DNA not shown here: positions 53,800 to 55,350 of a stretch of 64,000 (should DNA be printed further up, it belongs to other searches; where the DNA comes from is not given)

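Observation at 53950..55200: Phosphoglycerate-mutase-family (ApgM-like) gene wedged between aspartate kinase and homoserine dehydrogenase: probable non-orthologous homoserine kinase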

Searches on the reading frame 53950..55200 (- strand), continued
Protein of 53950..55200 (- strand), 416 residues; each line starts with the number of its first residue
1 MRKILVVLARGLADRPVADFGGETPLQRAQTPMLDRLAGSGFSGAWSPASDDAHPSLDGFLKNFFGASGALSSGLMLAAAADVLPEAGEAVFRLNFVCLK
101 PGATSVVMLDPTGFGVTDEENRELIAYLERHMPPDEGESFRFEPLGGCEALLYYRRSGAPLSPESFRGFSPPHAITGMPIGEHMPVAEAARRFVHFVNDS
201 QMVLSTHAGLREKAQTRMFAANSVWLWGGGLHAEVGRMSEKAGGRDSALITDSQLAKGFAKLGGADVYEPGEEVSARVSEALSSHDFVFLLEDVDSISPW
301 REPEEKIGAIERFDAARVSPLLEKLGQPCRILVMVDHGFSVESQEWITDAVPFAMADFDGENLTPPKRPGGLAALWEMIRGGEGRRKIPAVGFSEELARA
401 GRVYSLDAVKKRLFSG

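Call 21: find_related_loci(query=A2, collection=genome_contigs, flank=10000)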
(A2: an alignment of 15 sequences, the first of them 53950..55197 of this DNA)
Query A2 (415 aa) in genome_contigs; peptide patterns used: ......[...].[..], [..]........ (x = any residue, [..] = any of these).
121 stretches matched a pattern; 83 encode a relative of the query (tblastn E <= 1e-3); the best 80 are kept; 80 distinct loci.
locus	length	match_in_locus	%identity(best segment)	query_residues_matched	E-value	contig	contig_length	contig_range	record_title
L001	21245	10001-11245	95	1-415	0e+0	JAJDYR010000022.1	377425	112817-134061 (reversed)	MAG: bacterium isolate jk18x34bins.43 k141_355066, whole genome shotgun sequence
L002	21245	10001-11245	95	1-415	0e+0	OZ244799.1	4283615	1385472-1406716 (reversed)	MAG: bacterium isolate fda9cd22-9c8c-44c4-8321-deb2e702e096 genome assembly, chromosome: 1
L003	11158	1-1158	96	31-415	0e+0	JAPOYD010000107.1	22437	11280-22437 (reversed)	MAG: Nitrospinota bacterium isolate COS4_bin_23 NODE_2025_length_22437_cov_7.36386, whole genome shotgun sequence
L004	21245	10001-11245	86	1-415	0e+0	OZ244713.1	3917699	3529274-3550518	MAG: bacterium isolate e5014806-8d25-4488-8218-63b8719b0073 genome assembly, chromosome: 1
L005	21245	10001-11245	84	1-415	0e+0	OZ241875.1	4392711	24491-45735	MAG: bacterium isolate fde39c58-18aa-4d93-bb40-cd1cf9ece30f genome assembly, chromosome: 1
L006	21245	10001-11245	84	1-415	0e+0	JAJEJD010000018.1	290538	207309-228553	MAG: bacterium isolate p16x63bins.49 k141_526300, whole genome shotgun sequence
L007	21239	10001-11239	84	1-413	0e+0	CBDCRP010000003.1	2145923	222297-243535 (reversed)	MAG: bacterium isolate c343b5c3-9596-4089-b975-978780b2b10b genome assembly, contig: contig_3, whole genome shotgun sequ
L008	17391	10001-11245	83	1-415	0e+0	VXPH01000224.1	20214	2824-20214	MAG: Nitrospinota bacterium isolate SB0662_bin_51 NODE_2502_length_20214_cov_26.458207, whole genome shotgun sequence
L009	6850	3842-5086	83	1-415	0e+0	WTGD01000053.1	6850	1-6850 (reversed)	MAG: Nitrospinota bacterium isolate CO36386bin_35 NODE_4512_length_6850_cov_7.805592, whole genome shotgun sequence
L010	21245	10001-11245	84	1-415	0e+0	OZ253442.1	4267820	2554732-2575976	MAG: bacterium isolate e26f613c-7608-46b1-ae07-a2f8df169297 genome assembly, chromosome: 1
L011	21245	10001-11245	84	1-415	0e+0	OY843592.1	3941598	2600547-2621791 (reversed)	MAG: bacterium isolate 70215dce-3925-452b-89ef-f300e4ed0d2f genome assembly, chromosome: 1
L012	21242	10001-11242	83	1-414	0e+0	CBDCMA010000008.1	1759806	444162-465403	MAG: bacterium isolate 6263ad5f-5925-4d78-8ae4-828cafc75c34 genome assembly, contig: contig_8, whole genome shotgun sequ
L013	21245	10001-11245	81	1-415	0e+0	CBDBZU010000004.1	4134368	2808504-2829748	MAG: bacterium isolate 14075d2c-179b-4e0f-9294-86ba791e4164 genome assembly, contig: contig_4, whole genome shotgun sequ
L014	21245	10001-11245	79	1-415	0e+0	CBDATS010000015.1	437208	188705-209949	MAG: bacterium isolate ae52f057-cb51-4de3-9b45-eb3ba2375a15 genome assembly, contig: contig_15, whole genome shotgun seq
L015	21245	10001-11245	81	1-415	0e+0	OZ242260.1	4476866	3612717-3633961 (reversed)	MAG: bacterium isolate ae33526c-e769-4de9-a2b0-9dbe0155474d genome assembly, chromosome: 1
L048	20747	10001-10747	21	73-337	3e-10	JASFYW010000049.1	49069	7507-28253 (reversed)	MAG: Woeseiaceae bacterium isolate MAY_MAG_00009 ALL_000000000384, whole genome shotgun sequence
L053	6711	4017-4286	30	171-266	2e-8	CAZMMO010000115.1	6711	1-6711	MAG TPA_asm: uncultured Rhodanobacteraceae bacterium isolate SRP187154_co1_259 genome assembly, contig: NODE_17305_lengt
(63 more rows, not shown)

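Call 27: search_protein_representatives(alignment_id=A2)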
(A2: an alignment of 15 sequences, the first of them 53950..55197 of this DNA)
Query: 15 sequences, 425 profile positions. Proteins with E-value up to 0.001 (for the whole library): 5696; up to 1e-10: 1946; up to 1e-30: 366. The best 150 are listed.
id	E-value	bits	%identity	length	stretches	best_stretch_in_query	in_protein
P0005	1.8e-207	705.9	-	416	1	1-424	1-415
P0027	6.8e-187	638.1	-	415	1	3-425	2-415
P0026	2.1e-185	633.2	-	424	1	2-425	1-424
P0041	6.0e-154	529.6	-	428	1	2-424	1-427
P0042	1.3e-102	360.4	-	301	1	2-306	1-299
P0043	2.7e-102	359.4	-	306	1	134-425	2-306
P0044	3.2e-97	342.7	-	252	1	2-231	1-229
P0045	1.5e-83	297.6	-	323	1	2-317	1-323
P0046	1.0e-78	281.7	-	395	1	3-371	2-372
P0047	3.8e-57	210.6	-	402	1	2-364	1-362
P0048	4.8e-55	203.7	-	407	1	2-364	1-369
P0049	5.6e-55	203.5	-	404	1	2-367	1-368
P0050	2.2e-54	201.6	-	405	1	2-369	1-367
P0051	2.3e-54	201.5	-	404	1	3-364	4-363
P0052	3.7e-54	200.8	-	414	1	2-364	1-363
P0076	4.9e-49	183.9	-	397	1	2-364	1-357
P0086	5.0e-48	180.6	-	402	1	3-365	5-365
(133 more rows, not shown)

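Call 37: predict_structure(alignment_id=A3)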
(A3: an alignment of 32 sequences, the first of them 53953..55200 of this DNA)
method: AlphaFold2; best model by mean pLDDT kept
length: 416 residues; sequences in the alignment: 32
mean_pLDDT: 87.6   pTM: 0.87
mean pLDDT of the five models: 87.6, 87.3, 86.6, 86.6, 86.4
residues with pLDDT >= 90: 257; 70-90: 118; 50-70: 27; < 50: 14
segments of 3 or more residues with pLDDT < 50: 295-298, 381-389
pLDDT, mean of each block of 10 residues (from residue 1): 92 91 93 94 82 76 86 94 93 96 90 92 97 94 95 91 87 90 92 95 93 84 95 85 93 93 95 91 96 58 89 92 91 91 85 93 84 56 43 81 85 86
secondary structure, 60 per line:
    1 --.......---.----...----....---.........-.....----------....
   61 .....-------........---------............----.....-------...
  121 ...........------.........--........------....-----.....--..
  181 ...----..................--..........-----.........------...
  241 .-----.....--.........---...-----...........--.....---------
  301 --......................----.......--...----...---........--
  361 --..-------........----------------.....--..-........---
elements in order: E3-9 H25-28 H32-40 E42-46 H57-65 H73-80 E90-101 E106-110 H118-131 E138-146 E149-156 H163-166 H172-175 H180-183 H188-205 H208-217 E223-231 H238-241 E247-251 H254-262 E266-268 H274-284 E287-291 H303-324 E329-335 E338-340 E345-347 E351-358 H372-379 H396-400 H406-413

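Call 41: fold_search(model_id=the predicted structure, library=pdb)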
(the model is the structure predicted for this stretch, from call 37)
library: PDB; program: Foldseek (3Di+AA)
matches with E <= 10: 804; with E <= 0.001: 28
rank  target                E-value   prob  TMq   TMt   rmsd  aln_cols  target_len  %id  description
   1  3kd8_A                5.9e-22  1.00  0.55  0.60   7.4       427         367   22  Cofactor-Independent Phosphoglycerate mutase from Thermoplasma Acidophilum DSM 1728 (released 2009-12-01)
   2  2zkt_B                9.0e-22  1.00  0.67  0.73   5.5       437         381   20  Structure of PH0037 protein from Pyrococcus horikoshii (released 2009-04-21)
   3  3idd_A                2.8e-21  1.00  0.53  0.59   7.6       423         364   21  Cofactor-Independent Phosphoglycerate Mutase from Thermoplasma acidophilum DSM 1728 (released 2009-10-06)
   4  3idd_B                2.0e-20  1.00  0.53  0.59   7.5       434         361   21  Cofactor-Independent Phosphoglycerate Mutase from Thermoplasma acidophilum DSM 1728 (released 2009-10-06)
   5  3kd8_B                1.8e-19  1.00  0.54  0.60   7.3       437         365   21  Cofactor-Independent Phosphoglycerate mutase from Thermoplasma Acidophilum DSM 1728 (released 2009-12-01)
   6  2zkt_A                3.8e-15  1.00  0.53  0.66   7.9       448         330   17  Structure of PH0037 protein from Pyrococcus horikoshii (released 2009-04-21)
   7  7knf_A                7.0e-05  1.00  0.20  0.17  11.3       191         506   14  1.80A resolution structure of independent Phosphoglycerate mutase from C. elegans in complex with a macrocyclic peptid (released 2021-04-07)
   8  5kgm_A                2.5e-04  1.00  0.21  0.17   5.1       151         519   15  2.95A resolution structure of Apo independent phosphoglycerate mutase from C. elegans (monoclinic form) (released 2017-04-05)
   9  4lrd                  2.5e-04  0.99  0.35  0.37  13.1       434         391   10  Phosphopentomutase 4H11 variant (released 2013-07-31)
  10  5kgn_B                2.7e-04  1.00  0.20  0.17   4.7       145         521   16  1.95A resolution structure of independent phosphoglycerate mutase from C. elegans in complex with a macrocyclic peptid (released 2017-04-05)
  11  5kgm_B                2.8e-04  0.99  0.19  0.16   6.7       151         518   17  2.95A resolution structure of Apo independent phosphoglycerate mutase from C. elegans (monoclinic form) (released 2017-04-05)
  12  5vpu                  3.2e-04  1.00  0.23  0.19   5.2       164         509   16  Crystal Structure of 2,3-bisphosphoglycerate-independent phosphoglycerate mutase bound to 3-phosphoglycerate, from Acine (released 2017-05-24)
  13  4lrc_B                4.3e-04  0.99  0.35  0.37  13.1       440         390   11  Phosphopentomutase V158L variant (released 2013-07-31)
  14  7tl7_B                4.6e-04  0.99  0.21  0.17  11.3       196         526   14  1.90A resolution structure of independent phosphoglycerate mutase from C. elegans in complex with a macrocyclic peptid (released 2022-08-10)
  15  7tl7_A                4.6e-04  0.99  0.20  0.16  11.4       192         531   15  1.90A resolution structure of independent phosphoglycerate mutase from C. elegans in complex with a macrocyclic peptid (released 2022-08-10)
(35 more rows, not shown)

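Call 47: search_protein_families(library=pfam, proteins=[L048:9779-10825:+, P0038, P0047, P0046, P0076, P0086], max_evalue=0.01)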
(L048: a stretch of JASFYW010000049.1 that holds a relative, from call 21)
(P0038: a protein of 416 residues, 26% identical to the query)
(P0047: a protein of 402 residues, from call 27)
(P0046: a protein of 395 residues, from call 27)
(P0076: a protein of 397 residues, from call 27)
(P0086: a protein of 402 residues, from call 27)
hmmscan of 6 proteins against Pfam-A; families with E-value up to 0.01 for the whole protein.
L048:9779-10825:+ (348 aa): 1 family
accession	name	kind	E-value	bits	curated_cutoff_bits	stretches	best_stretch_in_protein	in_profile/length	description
PF10143.14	PhosphMutase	-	7.8e-06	26.3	21.5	1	63-201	28-170/170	2,3-bisphosphoglycerate-independent phosphoglycerate mutase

P0038 (416 aa): 2 families
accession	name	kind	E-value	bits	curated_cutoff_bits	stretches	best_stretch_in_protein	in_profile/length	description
PF10143.14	PhosphMutase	-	8.7e-47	159.6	21.5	1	39-217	1-170/170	2,3-bisphosphoglycerate-independent phosphoglycerate mutase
PF01676.23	Metalloenzyme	-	3e-11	43.7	24.3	1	4-356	2-201/252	Metalloenzyme superfamily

P0047 (402 aa): 2 families
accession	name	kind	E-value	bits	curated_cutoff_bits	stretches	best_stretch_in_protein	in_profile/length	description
PF10143.14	PhosphMutase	-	2.8e-29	102.6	21.5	1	37-203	1-170/170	2,3-bisphosphoglycerate-independent phosphoglycerate mutase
PF01676.23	Metalloenzyme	-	8.7e-23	81.5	24.3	1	1-369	1-227/252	Metalloenzyme superfamily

P0046 (395 aa): 2 families
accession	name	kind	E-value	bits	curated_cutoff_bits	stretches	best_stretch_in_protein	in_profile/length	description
PF01676.23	Metalloenzyme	-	3.9e-35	122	24.3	1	1-368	1-223/252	Metalloenzyme superfamily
PF10143.14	PhosphMutase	-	4.7e-35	121.4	21.5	1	37-210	1-170/170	2,3-bisphosphoglycerate-independent phosphoglycerate mutase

P0076 (397 aa): 2 families
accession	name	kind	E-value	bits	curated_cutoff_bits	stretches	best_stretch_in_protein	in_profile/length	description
PF10143.14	PhosphMutase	-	6.3e-27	95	21.5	1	37-200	1-170/170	2,3-bisphosphoglycerate-independent phosphoglycerate mutase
PF01676.23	Metalloenzyme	-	6e-17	62.4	24.3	1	1-377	1-244/252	Metalloenzyme superfamily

P0086 (402 aa): 2 families
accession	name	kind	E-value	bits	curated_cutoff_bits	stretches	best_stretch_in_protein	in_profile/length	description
PF10143.14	PhosphMutase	-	2.2e-40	138.8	21.5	1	40-207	1-170/170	2,3-bisphosphoglycerate-independent phosphoglycerate mutase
PF01676.23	Metalloenzyme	-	1e-19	71.5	24.3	1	5-369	2-225/252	Metalloenzyme superfamily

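Call 48: search_protein_families(library=ncbifam, proteins=[L048:9779-10825:+, P0047, P0046, P0076, P0086], max_evalue=0.01)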
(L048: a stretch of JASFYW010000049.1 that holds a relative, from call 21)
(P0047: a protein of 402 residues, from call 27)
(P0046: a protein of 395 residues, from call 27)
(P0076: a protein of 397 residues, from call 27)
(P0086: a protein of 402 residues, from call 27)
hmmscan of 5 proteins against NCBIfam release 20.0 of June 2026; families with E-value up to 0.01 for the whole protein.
L048:9779-10825:+ (348 aa): 4 families
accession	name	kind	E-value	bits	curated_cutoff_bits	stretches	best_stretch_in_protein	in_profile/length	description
NF003242.0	PRK04200.1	equivalog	2.1e-18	66.4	426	1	63-255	64-258/395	cofactor-independent phosphoglycerate mutase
TIGR00306.2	apgM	subfamily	2.7e-17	62.8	320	1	63-269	63-280/403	2,3-bisphosphoglycerate-independent phosphoglycerate mutase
TIGR02535.1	hyp_Hser_kinase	hypoth_equivalog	7.7e-15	54.6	446.3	1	63-255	64-259/397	proposed homoserine kinase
NF003104.0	PRK04024.1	equivalog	0.0014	17.5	489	1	166-285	169-295/412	2,3-bisphosphoglycerate-independent phosphoglycerate mutase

P0047 (402 aa): 6 families
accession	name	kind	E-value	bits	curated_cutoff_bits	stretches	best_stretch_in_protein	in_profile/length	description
TIGR00306.2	apgM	subfamily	8.3e-107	357.6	320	1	2-398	1-403/403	2,3-bisphosphoglycerate-independent phosphoglycerate mutase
NF003242.0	PRK04200.1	equivalog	1.6e-106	356.5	426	1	1-399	1-394/395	cofactor-independent phosphoglycerate mutase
TIGR02535.1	hyp_Hser_kinase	hypoth_equivalog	1.8e-101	339.8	446.3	1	1-399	1-397/397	proposed homoserine kinase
NF003104.0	PRK04024.1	equivalog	1.7e-61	208.2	489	1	1-387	3-390/412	2,3-bisphosphoglycerate-independent phosphoglycerate mutase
NF038358.1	phophono_PhpG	equivalog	3.6e-40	138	545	2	189-397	211-415/417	CMP-5'-phosphonoformate--3-phosphoglycerate phosphonoformyl transferase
NF003160.0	PRK04135.1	equivalog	9.2e-30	103.6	468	1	2-384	17-378/403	2,3-bisphosphoglycerate-independent phosphoglycerate mutase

P0046 (395 aa): 7 families
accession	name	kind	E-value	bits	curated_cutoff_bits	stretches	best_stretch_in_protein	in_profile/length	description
TIGR00306.2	apgM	subfamily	1.3e-115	386.6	320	1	2-369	1-369/403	2,3-bisphosphoglycerate-independent phosphoglycerate mutase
NF003242.0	PRK04200.1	equivalog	1.2e-111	373.4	426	1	1-378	1-370/395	cofactor-independent phosphoglycerate mutase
TIGR02535.1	hyp_Hser_kinase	hypoth_equivalog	4.3e-108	361.6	446.3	1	1-369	1-363/397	proposed homoserine kinase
NF003104.0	PRK04024.1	equivalog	1.3e-67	228.3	489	1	2-367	4-367/412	2,3-bisphosphoglycerate-independent phosphoglycerate mutase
NF038358.1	phophono_PhpG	equivalog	4e-54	183.9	545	2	199-378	214-393/417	CMP-5'-phosphonoformate--3-phosphoglycerate phosphonoformyl transferase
NF003160.0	PRK04135.1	equivalog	4.6e-35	121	468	1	3-382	18-373/403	2,3-bisphosphoglycerate-independent phosphoglycerate mutase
TIGR01307.1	pgm_bpd_ind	equivalog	0.0007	18.2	330.65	1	285-347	374-438/504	2,3-bisphosphoglycerate-independent phosphoglycerate mutase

P0076 (397 aa): 6 families
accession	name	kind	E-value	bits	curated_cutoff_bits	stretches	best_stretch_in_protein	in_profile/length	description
TIGR00306.2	apgM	subfamily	1.5e-92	310.6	320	1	2-393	1-403/403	2,3-bisphosphoglycerate-independent phosphoglycerate mutase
NF003242.0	PRK04200.1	equivalog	6.1e-90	301.9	426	1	1-393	1-393/395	cofactor-independent phosphoglycerate mutase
TIGR02535.1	hyp_Hser_kinase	hypoth_equivalog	1.8e-87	293.7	446.3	1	1-393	1-396/397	proposed homoserine kinase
NF003104.0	PRK04024.1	equivalog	1.4e-58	198.6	489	1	1-395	3-403/412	2,3-bisphosphoglycerate-independent phosphoglycerate mutase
NF038358.1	phophono_PhpG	equivalog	4.7e-45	154.1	545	2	185-393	210-416/417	CMP-5'-phosphonoformate--3-phosphoglycerate phosphonoformyl transferase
NF003160.0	PRK04135.1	equivalog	3.7e-34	118.1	468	1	2-393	17-392/403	2,3-bisphosphoglycerate-independent phosphoglycerate mutase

P0086 (402 aa): 6 families
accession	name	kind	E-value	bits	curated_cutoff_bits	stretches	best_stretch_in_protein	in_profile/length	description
TIGR00306.2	apgM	subfamily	7.6e-115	384.1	320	1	5-400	1-403/403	2,3-bisphosphoglycerate-independent phosphoglycerate mutase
NF003242.0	PRK04200.1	equivalog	1.7e-114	382.8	426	1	5-401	2-394/395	cofactor-independent phosphoglycerate mutase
TIGR02535.1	hyp_Hser_kinase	hypoth_equivalog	2.5e-112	375.6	446.3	1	5-401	2-397/397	proposed homoserine kinase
NF003104.0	PRK04024.1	equivalog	1.1e-78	264.9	489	1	3-399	2-400/412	2,3-bisphosphoglycerate-independent phosphoglycerate mutase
NF003160.0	PRK04135.1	equivalog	1.2e-54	185.5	468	1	2-400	14-392/403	2,3-bisphosphoglycerate-independent phosphoglycerate mutase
NF038358.1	phophono_PhpG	equivalog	1.5e-43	149.1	545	2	6-155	3-157/417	CMP-5'-phosphonoformate--3-phosphoglycerate phosphonoformyl transferase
